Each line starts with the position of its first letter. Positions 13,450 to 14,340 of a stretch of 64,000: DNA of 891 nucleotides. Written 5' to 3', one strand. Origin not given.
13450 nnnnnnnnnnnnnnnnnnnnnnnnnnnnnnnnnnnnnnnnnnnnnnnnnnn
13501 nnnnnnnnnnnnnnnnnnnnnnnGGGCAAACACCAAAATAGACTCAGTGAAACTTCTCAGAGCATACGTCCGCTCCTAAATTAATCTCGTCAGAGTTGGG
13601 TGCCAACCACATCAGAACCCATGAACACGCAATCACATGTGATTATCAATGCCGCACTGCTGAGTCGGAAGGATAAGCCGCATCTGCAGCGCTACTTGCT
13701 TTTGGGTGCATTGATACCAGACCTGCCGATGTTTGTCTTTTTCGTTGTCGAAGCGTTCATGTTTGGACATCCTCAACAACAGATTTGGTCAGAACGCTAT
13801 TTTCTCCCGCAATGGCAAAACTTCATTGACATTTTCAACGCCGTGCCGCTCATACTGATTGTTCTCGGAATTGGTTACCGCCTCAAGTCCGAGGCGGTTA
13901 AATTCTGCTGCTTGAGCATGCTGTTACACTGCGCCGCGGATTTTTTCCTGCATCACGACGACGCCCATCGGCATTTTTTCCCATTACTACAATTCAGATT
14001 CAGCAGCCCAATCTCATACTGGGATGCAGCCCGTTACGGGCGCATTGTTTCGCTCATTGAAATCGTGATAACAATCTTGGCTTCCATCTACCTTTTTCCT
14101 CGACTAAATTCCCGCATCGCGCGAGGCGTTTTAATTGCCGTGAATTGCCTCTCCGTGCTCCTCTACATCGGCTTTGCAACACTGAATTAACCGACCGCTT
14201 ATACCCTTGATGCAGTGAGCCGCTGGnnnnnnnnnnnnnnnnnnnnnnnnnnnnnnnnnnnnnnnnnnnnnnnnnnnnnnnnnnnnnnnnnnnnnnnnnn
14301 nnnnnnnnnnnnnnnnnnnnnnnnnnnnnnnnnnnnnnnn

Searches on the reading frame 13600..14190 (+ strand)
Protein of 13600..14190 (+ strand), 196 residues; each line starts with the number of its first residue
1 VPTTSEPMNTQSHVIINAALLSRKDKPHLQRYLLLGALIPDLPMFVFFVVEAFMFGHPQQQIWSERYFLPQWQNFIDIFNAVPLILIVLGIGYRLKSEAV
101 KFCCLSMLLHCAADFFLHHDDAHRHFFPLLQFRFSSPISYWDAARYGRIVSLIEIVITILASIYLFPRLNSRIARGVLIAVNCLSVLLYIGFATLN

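Call 10: search_protein_families(library=pfam, proteins=[window:13600-14190:+])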
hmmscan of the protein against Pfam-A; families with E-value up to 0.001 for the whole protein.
window:13600-14190:+ (196 aa): 2 families
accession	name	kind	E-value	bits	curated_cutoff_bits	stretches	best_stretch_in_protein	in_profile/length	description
PF00882.24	Zn_dep_PLPC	-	5.4e-05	23.6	26.8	1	20-119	10-98/167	Zinc dependent phospholipase C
PF13803.12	DUF4184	-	0.0002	21.7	25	0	10-185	4-194/229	Domain of unknown function (DUF4184)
